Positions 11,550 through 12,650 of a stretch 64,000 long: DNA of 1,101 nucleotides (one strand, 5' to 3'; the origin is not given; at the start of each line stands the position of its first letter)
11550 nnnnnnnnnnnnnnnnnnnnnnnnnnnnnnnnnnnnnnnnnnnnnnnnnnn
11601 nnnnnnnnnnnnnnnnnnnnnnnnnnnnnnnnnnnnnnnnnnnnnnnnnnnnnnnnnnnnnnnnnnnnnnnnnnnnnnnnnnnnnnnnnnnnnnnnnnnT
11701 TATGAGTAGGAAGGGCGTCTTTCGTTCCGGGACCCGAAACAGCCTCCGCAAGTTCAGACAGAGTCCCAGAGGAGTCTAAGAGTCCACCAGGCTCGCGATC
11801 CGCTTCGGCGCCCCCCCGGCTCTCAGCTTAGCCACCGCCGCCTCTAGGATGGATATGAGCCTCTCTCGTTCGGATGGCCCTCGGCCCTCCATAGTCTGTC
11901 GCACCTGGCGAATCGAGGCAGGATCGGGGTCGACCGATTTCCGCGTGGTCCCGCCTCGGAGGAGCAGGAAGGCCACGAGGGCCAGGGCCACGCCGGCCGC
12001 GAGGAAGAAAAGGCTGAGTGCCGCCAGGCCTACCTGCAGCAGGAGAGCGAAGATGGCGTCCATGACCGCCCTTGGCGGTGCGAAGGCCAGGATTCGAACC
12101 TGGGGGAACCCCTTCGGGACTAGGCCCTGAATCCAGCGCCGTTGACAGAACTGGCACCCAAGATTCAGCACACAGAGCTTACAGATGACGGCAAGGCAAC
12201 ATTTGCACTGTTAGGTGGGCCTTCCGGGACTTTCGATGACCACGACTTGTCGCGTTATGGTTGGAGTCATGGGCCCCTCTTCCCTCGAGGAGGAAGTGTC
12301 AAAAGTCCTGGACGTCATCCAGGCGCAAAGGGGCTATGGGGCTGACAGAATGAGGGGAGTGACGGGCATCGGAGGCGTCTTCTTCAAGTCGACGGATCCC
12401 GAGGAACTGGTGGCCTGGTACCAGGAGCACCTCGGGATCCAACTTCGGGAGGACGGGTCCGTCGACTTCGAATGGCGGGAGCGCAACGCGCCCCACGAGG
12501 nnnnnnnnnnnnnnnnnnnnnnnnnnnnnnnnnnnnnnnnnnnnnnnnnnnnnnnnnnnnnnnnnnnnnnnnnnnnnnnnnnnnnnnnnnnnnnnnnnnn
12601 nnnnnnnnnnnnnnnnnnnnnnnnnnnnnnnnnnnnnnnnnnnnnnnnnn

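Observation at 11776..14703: Truncated tRNA-Leu-like element fused to a 150-bp duplicated fragment of a membrane-protein gene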

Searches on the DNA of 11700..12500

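Call 37: search_rna_families(source=window, start=11700, end=12500, threshold=evalue, max_evalue=10, show_alignments=2)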
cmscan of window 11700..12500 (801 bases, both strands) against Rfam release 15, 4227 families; matches with E-value up to 10: 2.
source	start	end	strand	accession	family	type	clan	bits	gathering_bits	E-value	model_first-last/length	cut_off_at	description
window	12378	12473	+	RF00434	BTE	Cis-reg;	-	16.1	45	1.6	1-99/99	no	Luteovirus cap-independent translation element (BTE)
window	12079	12123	+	RF04351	Plastid-psbl-rps4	Cis-reg;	-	13.8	68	8.9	1-53/53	no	Plastid-psbl-rps4 3UTR RNA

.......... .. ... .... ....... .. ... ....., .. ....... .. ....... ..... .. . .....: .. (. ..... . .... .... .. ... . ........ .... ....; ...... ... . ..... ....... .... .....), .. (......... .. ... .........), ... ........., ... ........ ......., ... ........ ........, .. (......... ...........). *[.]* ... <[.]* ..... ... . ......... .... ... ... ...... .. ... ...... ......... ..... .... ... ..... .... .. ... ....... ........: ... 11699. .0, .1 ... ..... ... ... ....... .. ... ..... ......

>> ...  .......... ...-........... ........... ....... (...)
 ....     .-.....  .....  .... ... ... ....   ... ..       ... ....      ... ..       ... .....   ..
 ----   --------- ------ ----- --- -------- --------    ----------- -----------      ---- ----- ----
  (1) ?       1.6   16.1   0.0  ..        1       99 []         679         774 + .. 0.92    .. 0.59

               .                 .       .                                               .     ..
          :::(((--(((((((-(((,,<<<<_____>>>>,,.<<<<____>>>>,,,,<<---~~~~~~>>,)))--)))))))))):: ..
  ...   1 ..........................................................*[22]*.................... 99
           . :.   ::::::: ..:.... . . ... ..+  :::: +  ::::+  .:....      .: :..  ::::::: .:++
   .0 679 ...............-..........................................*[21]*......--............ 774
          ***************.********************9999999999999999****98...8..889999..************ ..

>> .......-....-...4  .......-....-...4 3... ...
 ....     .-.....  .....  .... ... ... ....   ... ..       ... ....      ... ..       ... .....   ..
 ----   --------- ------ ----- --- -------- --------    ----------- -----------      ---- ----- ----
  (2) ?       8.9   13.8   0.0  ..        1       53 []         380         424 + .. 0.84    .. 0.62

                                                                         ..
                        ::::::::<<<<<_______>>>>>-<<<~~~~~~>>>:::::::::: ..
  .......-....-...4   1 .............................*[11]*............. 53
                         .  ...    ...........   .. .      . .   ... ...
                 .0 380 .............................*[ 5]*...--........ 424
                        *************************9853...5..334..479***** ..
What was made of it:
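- Rfam finds no tRNA hit at E<=10 (call 37).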
